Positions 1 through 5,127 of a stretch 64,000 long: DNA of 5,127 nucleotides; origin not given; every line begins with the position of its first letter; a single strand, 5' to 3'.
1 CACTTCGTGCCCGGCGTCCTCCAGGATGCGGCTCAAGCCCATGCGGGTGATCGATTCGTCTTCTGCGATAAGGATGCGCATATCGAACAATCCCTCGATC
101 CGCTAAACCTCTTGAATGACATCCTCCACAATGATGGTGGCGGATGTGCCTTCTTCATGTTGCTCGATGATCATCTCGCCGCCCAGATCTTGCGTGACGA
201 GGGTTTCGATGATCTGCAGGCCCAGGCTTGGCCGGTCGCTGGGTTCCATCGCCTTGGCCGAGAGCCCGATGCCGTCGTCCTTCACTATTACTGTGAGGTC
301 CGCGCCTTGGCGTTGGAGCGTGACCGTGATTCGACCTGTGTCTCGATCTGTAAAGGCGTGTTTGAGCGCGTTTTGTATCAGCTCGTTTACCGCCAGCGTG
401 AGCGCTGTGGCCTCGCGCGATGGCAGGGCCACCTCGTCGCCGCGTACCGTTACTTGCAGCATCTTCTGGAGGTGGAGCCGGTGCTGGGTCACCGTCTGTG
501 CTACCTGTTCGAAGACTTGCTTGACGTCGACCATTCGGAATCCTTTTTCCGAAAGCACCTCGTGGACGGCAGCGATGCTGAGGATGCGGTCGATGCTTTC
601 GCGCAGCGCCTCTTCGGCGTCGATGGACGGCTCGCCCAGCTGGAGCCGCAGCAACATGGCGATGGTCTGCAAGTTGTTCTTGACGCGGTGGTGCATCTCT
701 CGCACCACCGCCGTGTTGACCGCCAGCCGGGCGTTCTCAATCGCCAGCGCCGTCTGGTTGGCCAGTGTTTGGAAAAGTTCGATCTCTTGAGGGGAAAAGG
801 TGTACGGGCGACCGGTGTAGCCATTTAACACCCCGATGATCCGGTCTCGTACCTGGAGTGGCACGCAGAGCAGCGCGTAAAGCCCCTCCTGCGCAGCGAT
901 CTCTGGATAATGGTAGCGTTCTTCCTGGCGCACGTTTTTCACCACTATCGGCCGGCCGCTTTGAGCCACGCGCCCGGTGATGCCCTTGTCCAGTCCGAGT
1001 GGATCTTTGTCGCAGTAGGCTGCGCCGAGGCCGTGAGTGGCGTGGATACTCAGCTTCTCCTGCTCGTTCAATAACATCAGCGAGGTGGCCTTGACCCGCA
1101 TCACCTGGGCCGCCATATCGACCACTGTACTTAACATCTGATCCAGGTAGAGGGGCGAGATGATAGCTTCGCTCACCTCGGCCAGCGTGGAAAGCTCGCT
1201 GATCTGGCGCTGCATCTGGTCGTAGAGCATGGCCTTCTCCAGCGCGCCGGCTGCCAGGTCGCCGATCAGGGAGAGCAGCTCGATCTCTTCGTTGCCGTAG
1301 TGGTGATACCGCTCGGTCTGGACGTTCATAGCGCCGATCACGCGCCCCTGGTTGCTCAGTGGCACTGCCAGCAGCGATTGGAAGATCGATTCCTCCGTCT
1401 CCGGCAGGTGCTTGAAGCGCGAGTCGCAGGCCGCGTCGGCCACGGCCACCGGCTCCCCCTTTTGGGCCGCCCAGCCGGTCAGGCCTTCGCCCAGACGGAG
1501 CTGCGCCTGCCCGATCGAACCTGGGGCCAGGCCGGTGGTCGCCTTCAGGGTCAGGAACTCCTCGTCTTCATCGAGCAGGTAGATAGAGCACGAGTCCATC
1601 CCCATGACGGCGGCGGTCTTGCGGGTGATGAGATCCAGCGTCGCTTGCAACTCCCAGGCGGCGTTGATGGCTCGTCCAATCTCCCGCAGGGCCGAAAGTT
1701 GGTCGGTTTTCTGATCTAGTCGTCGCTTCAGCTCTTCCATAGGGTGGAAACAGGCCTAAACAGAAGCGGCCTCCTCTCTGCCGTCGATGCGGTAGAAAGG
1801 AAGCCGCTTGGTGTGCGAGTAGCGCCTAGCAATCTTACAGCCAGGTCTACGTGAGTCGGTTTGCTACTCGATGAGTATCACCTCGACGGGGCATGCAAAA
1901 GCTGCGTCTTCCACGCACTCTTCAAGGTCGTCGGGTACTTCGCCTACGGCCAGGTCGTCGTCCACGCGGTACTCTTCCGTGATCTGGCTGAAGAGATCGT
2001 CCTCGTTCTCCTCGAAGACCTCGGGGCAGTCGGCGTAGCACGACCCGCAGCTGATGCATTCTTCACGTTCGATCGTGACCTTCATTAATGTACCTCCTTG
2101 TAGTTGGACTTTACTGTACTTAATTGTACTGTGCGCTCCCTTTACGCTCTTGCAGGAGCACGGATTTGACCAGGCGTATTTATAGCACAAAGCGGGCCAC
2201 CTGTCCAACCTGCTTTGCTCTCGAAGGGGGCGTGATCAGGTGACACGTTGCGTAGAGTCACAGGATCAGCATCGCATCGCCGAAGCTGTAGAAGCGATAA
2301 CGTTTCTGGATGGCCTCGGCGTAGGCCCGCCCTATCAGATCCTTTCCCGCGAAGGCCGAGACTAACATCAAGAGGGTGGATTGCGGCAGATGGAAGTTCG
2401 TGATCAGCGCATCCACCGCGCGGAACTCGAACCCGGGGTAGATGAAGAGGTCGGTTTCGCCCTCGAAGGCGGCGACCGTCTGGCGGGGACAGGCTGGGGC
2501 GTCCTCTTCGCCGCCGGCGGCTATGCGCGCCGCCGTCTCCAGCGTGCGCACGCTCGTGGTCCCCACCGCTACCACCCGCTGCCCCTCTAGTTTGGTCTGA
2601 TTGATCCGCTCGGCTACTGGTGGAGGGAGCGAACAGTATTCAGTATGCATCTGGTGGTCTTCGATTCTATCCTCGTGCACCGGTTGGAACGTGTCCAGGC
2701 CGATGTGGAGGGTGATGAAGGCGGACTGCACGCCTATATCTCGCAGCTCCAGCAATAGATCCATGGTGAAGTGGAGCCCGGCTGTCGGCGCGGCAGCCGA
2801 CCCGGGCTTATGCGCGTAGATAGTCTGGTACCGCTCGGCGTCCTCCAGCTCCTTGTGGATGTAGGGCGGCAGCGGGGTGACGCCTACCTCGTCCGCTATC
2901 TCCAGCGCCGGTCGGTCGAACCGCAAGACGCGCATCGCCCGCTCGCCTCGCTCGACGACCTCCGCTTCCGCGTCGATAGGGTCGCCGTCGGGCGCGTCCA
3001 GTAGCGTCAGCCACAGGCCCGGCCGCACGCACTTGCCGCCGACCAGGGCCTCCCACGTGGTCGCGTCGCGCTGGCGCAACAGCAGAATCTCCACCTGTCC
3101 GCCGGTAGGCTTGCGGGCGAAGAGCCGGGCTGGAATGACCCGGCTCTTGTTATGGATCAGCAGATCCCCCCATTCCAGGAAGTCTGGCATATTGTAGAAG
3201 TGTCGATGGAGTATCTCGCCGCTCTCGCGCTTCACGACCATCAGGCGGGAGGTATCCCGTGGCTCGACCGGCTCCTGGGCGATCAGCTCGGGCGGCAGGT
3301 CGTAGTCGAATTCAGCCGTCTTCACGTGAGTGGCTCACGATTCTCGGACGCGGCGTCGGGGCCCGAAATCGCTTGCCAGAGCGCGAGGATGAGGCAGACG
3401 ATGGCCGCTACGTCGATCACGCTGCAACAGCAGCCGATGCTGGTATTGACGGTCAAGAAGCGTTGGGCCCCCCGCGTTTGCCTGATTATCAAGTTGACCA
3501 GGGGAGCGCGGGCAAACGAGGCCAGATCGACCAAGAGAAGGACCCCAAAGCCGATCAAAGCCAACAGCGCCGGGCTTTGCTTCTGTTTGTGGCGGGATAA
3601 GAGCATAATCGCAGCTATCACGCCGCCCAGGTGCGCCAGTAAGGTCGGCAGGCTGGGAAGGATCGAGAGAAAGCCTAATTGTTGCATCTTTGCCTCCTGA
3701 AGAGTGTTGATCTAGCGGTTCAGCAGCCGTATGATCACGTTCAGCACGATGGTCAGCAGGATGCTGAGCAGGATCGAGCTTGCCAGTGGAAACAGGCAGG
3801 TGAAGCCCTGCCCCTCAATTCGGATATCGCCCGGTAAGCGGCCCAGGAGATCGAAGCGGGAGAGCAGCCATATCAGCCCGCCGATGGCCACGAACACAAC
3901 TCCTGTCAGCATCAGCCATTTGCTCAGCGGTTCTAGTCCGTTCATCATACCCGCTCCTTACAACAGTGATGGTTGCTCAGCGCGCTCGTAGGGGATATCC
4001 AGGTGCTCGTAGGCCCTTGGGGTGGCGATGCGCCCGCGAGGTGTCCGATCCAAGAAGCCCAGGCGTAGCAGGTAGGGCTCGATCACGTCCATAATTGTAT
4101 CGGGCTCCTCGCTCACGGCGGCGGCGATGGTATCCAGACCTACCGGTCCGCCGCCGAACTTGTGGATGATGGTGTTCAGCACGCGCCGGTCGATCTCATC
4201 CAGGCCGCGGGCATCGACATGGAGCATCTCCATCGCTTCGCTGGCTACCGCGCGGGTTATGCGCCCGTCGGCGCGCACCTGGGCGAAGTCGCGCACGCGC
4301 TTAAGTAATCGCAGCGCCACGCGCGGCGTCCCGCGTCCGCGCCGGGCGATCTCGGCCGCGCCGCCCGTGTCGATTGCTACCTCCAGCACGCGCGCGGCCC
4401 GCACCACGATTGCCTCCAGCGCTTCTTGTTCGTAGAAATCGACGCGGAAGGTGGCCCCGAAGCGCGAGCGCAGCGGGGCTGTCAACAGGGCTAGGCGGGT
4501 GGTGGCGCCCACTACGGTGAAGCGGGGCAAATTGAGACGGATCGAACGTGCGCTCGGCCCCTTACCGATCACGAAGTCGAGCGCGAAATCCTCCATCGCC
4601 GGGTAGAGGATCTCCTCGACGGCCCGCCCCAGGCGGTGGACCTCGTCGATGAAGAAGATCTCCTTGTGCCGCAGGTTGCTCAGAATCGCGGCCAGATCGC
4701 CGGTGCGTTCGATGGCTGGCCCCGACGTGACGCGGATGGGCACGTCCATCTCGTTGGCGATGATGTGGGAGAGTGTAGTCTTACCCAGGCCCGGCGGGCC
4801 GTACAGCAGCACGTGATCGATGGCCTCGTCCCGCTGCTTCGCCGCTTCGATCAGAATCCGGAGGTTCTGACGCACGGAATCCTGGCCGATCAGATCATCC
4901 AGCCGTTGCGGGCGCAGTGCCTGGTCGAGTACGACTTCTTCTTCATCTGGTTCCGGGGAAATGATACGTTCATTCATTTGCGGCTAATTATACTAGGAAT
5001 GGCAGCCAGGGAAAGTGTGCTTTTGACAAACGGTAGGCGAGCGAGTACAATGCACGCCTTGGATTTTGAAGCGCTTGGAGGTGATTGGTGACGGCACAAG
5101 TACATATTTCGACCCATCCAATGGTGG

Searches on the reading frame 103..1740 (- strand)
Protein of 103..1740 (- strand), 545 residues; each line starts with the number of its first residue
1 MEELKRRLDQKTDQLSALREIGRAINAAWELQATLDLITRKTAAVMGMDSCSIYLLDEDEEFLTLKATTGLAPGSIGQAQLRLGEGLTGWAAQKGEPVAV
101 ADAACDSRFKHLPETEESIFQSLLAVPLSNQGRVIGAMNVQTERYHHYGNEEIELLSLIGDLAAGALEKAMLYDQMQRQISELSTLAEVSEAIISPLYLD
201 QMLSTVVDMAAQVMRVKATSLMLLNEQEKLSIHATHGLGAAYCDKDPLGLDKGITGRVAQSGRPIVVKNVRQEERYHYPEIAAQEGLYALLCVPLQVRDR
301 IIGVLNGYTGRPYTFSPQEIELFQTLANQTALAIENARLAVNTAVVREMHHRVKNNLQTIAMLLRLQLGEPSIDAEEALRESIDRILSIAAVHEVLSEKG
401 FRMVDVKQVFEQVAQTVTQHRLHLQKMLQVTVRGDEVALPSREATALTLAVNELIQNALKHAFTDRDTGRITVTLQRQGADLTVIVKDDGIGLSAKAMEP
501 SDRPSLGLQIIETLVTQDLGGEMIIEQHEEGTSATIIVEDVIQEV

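Call 82: search_protein_families(library=pfam, proteins=[window:103-1740:-], max_evalue=0.00001)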
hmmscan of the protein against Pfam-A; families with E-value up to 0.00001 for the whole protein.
window:103-1740:- (545 aa): 7 families
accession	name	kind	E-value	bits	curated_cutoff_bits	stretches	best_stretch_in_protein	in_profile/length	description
PF13185.12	GAF_2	-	3.4e-46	157.3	28.6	2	199-335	4-136/136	GAF domain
PF01590.32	GAF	-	6.4e-42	143.7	22.4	2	30-167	1-133/133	GAF domain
PF13492.12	GAF_3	-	1.5e-30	106.7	27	2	199-336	2-129/129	GAF domain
PF07568.18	HisKA_2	-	2e-18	66.7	22.3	1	348-418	1-73/76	Histidine kinase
PF02518.31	HATPase_c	-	8.9e-12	45.9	26.4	1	445-538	4-107/111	Histidine kinase-, DNA gyrase B-, and HSP90-like ATPase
PF13581.12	HATPase_c_2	-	5.5e-10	39.8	27.4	1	435-516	20-110/127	Histidine kinase-like ATPase domain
PF07536.20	HWE_HK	-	1e-07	33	22.8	1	348-423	1-78/83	HWE histidine kinase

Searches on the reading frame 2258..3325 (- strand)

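Call 82: search_protein_families(library=pfam, proteins=[window:2258-3325:-], max_evalue=0.00001)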
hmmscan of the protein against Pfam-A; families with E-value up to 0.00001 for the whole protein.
window:2258-3325:- (355 aa): 1 family
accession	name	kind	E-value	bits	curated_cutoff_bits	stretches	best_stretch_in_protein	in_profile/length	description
PF02547.20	Queuosine_synth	-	8.5e-130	433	25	1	4-354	2-322/322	Queuosine biosynthesis protein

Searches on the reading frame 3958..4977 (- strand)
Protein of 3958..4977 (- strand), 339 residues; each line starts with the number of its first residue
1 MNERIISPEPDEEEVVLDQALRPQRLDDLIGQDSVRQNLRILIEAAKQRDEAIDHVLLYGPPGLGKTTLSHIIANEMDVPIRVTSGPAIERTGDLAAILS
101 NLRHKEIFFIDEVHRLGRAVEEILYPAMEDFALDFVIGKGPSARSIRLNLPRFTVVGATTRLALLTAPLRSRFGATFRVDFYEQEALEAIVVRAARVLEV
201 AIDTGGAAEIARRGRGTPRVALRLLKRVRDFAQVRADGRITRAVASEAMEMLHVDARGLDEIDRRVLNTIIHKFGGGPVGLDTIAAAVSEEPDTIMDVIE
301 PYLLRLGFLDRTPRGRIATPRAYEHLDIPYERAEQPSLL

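Call 82: search_protein_families(library=pfam, proteins=[window:3958-4977:-], max_evalue=0.00001)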
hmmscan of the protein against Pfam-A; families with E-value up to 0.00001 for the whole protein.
window:3958-4977:- (339 aa): 5 families
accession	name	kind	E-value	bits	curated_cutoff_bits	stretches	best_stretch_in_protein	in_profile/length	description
PF05496.18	RuvB_N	-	3.5e-77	258.1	27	1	21-178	1-158/159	Holliday junction DNA helicase RuvB P-loop domain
PF17864.7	AAA_lid_4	-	4e-30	103.8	27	1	182-255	1-74/74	RuvB AAA lid domain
PF05491.19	RuvB_C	-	3.4e-26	91.4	24.7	1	257-326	2-71/72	RuvB C-terminal winged helix domain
PF00004.35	AAA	-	6.8e-21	75.5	21.2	1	56-179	1-129/131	ATPase family associated with various cellular activities (AAA)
PF07728.20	AAA_5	-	2.1e-08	34.7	22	1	55-173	1-139/139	AAA domain (dynein-related subfamily)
